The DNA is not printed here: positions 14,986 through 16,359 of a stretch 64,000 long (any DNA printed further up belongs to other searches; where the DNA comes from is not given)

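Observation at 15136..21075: Tightly coupled operon of unknown function: TelA-like coiled coil, two unknown proteins, an AAA ATPase and a membrane hairpin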

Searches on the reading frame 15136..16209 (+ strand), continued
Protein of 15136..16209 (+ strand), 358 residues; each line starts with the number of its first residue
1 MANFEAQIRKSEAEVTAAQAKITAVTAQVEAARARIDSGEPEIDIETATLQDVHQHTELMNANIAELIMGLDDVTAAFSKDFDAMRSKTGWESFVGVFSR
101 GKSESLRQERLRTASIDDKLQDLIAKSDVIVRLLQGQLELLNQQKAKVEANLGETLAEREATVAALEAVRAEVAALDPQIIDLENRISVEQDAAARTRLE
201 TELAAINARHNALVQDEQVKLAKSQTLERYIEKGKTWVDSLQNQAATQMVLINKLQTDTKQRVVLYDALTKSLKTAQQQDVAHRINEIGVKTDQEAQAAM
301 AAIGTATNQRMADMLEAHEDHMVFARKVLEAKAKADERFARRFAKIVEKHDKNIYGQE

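Call 61: find_encoding_contigs(protein=P0311, flank=10000, max_places=2)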
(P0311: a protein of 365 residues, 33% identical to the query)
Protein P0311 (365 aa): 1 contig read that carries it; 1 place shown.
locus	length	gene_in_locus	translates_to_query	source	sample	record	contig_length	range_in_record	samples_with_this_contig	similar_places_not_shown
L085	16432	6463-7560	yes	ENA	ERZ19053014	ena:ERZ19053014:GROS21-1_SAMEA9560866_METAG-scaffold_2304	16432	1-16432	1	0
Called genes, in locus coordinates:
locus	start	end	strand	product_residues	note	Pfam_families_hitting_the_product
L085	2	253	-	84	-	?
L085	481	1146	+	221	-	-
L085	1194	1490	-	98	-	-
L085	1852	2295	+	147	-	-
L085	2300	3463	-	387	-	-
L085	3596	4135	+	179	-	-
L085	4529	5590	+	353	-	-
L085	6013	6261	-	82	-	-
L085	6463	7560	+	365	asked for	-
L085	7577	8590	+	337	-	-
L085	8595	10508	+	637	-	PF00004:AAA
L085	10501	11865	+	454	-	PF20343:DUF6638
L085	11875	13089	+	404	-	PF10095:DUF2333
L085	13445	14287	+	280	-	-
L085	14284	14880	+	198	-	-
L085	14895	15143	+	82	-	-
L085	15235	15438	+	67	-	-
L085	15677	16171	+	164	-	-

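Call 73: search_solved_structures(query=A6, max_evalue=1, show_alignments=1)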
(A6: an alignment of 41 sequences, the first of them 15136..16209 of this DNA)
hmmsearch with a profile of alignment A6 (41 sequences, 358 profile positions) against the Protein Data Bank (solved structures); distinct sequences matched with E-value up to 1: 44.
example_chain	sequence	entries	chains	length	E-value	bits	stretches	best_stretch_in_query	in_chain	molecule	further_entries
9tls_A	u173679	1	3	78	0.00018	23.9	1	161-221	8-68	Sc-apCC-2-KLHL20-3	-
9rgy_A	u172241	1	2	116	0.00059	22.2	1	128-217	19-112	sc-apCC3-CW-0NTT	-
9rgx_A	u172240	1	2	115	0.0012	21.2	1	128-221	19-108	sc-apCC3-ACW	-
9r1o_A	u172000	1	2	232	0.0024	20.2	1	160-219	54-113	sc-apCC-6-DPH-NR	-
9rgw_A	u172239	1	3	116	0.0035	19.7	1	128-217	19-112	sc-apCC3-CW2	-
4zry_B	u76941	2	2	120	0.004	19.5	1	160-239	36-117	Keratin, type II cytoskeletal 1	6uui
9rgv_A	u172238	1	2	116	0.0053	19.1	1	128-217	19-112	sc-apCC3-CW1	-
9tlw_A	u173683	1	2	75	0.0065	18.8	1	151-211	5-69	Sc-apCC-2-MCL-1-4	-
3tnu_B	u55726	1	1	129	0.0097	18.2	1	140-235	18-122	Keratin, type II cytoskeletal 5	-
5j2l_B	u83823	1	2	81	0.014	17.7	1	6-77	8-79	protein design 2L4HC2_11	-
6tik_C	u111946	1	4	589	0.016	17.5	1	139-246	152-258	Capsid protein,Putative adhesin/invasin,Capsid protein,Factor H-binding protein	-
6gaj_A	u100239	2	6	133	0.024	17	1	154-248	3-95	Outer capsid protein sigma-1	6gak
6jfv_B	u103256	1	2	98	0.024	17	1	154-236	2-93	Keratin, type II cytoskeletal 5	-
2lxy_A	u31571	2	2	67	0.031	16.6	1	158-213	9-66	2-mercaptophenol-alpha3C | 4-mercaptophenol-alpha3C protein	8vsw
5apu_A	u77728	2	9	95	0.037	16.3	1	160-220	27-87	GENERAL CONTROL PROTEIN GCN4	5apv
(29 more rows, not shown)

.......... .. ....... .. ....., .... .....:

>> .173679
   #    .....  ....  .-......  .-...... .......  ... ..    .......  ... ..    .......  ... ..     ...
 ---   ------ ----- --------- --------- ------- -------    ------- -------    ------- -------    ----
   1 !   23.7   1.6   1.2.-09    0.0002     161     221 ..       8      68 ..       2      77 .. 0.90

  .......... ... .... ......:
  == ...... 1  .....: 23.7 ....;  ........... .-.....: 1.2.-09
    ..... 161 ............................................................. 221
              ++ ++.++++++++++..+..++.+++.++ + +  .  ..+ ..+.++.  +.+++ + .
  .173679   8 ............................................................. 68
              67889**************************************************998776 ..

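Call 76: list_cluster_members(proteins=[P0410, P0401, P0404, P0420, L081:12121-14028:+, L083:12127-14013:+, L084:12796-14685:+, L081:15379-16563:+, L083:15338-16549:+, L082:6488-7078:+])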
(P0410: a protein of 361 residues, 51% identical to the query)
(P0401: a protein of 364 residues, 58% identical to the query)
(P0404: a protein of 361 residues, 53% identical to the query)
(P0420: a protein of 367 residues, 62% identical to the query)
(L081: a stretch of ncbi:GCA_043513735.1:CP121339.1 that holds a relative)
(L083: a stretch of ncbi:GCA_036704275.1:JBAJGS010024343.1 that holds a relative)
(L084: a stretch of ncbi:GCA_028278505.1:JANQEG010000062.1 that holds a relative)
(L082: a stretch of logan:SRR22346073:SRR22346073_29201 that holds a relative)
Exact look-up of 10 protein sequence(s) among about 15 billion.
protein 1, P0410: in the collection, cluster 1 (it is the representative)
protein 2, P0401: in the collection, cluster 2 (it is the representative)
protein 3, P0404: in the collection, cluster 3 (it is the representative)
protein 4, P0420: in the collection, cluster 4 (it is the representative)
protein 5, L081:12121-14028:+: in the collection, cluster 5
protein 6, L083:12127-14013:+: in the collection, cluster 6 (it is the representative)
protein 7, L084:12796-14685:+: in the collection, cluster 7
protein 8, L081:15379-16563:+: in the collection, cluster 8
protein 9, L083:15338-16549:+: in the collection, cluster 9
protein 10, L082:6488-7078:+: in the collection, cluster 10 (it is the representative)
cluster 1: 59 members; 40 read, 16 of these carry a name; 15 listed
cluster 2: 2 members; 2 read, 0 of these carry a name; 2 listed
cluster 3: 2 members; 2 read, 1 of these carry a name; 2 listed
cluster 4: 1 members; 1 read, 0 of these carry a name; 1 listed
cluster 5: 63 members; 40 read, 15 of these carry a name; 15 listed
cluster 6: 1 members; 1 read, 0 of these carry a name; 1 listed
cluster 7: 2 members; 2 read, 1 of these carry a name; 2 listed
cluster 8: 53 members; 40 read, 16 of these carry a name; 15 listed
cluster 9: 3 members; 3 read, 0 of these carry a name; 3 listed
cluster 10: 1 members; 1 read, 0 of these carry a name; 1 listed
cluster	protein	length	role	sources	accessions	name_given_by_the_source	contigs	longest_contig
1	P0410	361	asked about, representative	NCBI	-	-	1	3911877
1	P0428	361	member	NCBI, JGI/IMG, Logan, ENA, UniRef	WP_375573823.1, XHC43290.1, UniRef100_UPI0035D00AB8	hypothetical protein ABWH92_08280 [Ahrensia marina] | chromosome segregation ATPase | hypothetical protein n=1 Tax=Ahrensia marina TaxID=1514904 RepID=UPI0035D00AB8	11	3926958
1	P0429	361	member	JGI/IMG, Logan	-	chromosome segregation ATPase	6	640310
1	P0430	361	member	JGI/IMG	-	chromosome segregation ATPase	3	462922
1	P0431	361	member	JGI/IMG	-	chromosome segregation ATPase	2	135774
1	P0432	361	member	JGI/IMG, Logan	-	chromosome segregation ATPase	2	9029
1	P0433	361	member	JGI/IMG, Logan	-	chromosome segregation ATPase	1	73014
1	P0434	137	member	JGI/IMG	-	hypothetical protein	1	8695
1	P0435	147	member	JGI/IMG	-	hypothetical protein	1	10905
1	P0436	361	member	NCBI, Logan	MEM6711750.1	MAG: hypothetical protein AAF590_05650 [Pseudomonadota bacterium]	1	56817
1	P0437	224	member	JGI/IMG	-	chromosome segregation ATPase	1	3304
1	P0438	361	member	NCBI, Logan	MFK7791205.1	MAG: hypothetical protein AB8B88_00910 [Devosiaceae bacterium]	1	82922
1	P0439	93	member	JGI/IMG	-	chromosome segregation ATPase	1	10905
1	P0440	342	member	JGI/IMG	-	chromosome segregation ATPase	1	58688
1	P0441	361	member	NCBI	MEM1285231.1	MAG: hypothetical protein AAGH43_07565 [Pseudomonadota bacterium]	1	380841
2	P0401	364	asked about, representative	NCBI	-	-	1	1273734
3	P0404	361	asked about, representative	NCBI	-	-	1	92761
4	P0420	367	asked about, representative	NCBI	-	-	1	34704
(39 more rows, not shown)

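Call 89: find_related_loci(query=A10, collection=metagenome_contigs, flank=9000)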
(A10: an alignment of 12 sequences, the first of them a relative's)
Query A10 (357 aa) in metagenome_contigs; peptide patterns used: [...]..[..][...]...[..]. (x = any residue, [..] = any of these).
600 stretches matched a pattern (row limit reached: there are more); 554 encode a relative of the query (tblastn E <= 1e-3); the best 80 are kept; 80 distinct loci.
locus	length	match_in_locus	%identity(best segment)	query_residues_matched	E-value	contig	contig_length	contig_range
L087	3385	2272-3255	48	30-357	2e-98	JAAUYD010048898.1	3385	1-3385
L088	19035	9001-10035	46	12-357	4e-94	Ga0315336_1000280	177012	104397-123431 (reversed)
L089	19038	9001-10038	47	15-357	6e-94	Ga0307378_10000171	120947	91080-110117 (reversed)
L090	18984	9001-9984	46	30-357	2e-93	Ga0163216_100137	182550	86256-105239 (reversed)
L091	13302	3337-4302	47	36-357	2e-92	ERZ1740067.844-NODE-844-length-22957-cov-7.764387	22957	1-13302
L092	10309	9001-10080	45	9-357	3e-92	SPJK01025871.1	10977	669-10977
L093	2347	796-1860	44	14-357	8e-96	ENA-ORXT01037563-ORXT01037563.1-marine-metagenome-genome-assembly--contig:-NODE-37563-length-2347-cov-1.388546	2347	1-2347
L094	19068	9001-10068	45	1-357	6e-92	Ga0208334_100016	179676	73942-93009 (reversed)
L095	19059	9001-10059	45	16-357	4e-92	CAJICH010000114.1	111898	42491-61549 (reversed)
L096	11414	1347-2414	45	1-357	6e-92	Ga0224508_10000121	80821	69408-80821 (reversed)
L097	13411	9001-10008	46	22-357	6e-92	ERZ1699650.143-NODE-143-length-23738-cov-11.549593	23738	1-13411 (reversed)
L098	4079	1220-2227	45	22-357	7e-92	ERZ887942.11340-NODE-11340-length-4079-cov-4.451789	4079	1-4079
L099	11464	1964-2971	45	22-357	2e-91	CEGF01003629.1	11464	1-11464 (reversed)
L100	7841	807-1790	47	30-357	1e-91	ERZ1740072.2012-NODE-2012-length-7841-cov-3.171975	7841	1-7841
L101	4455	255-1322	45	1-357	1e-91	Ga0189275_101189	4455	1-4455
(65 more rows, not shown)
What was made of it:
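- Tried and rejected: I repeated it with a closer set (call 89).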

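Call 95: search_protein_families(library=pfam, proteins=[L081:12121-12930:+, L083:12127-12930:+, L085:8595-9401:+, L088:11245-12060:+, L081:13501-14028:+, L083:13483-14013:+, L085:9975-10505:+, L088:12670-13230:+], max_evalue=10)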
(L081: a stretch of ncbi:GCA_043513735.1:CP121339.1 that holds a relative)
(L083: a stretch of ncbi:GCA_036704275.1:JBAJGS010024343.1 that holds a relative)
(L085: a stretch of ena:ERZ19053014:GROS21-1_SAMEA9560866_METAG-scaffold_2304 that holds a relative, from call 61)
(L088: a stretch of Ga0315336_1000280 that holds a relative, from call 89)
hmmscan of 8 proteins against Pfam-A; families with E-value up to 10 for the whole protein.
L081:12121-12930:+ (270 aa): 0 families

L083:12127-12930:+ (268 aa): 2 families
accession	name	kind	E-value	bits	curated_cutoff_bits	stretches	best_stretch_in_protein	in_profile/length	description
PF04829.18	PT-VENN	-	4.5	7.9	20.3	1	172-199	14-41/52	Pre-toxin domain with VENN motif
PF14019.11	DUF4235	-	8.4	6.9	27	1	142-207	10-75/77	Protein of unknown function (DUF4235)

L085:8595-9401:+ (269 aa): 0 families

L088:11245-12060:+ (272 aa): 2 families
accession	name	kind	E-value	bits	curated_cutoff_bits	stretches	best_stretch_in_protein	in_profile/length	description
PF16566.10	CREPT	-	0.081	13.4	29.3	1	223-253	57-87/147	Cell-cycle alteration and expression-elevated protein in tumour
PF06234.18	TmoB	-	0.12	13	25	1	210-250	35-74/78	Toluene-4-monooxygenase system protein B (TmoB)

L081:13501-14028:+ (176 aa): 1 family
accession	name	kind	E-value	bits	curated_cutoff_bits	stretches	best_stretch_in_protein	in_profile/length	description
PF07362.18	CcdA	-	0.091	13.6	22.4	1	17-54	27-64/71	Post-segregation antitoxin CcdA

L083:13483-14013:+ (177 aa): 1 family
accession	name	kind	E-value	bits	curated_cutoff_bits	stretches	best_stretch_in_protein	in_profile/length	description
PF21953.1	NadN_nucleosid_C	-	0.096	13.1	27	1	86-152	42-105/199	NAD nucleotidase, C-terminal domain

L085:9975-10505:+ (177 aa): 0 families

L088:12670-13230:+ (187 aa): 3 families
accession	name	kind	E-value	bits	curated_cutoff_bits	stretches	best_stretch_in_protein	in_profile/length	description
PF22155.1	Mre11_acc_DNA_cap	-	0.048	13.9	27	1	116-131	33-48/56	Mre11 accessory DNA binding capping domain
PF03273.18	Baculo_gp64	-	0.083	12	27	1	41-88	327-372/534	Baculovirus gp64 envelope glycoprotein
PF12807.12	eIF3_p135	-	0.22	12.1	22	1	122-168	112-154/171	Translation initiation factor eIF3 subunit 135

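Call 97: search_dna_similar(query=window:15136-16209:+, collection=phages, mode=protein, max_rows=10)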
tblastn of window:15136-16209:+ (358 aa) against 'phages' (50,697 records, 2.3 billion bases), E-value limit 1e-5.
No match.

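Call 114: search_protein_families(library=phrogs, proteins=[window:15136-16209:+], max_evalue=0.01)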
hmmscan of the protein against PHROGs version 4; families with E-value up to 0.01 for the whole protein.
window:15136-16209:+ (358 aa): 0 families
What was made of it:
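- No PHROG or phage hits beyond generic AAA similarity for C (calls 97, 114).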
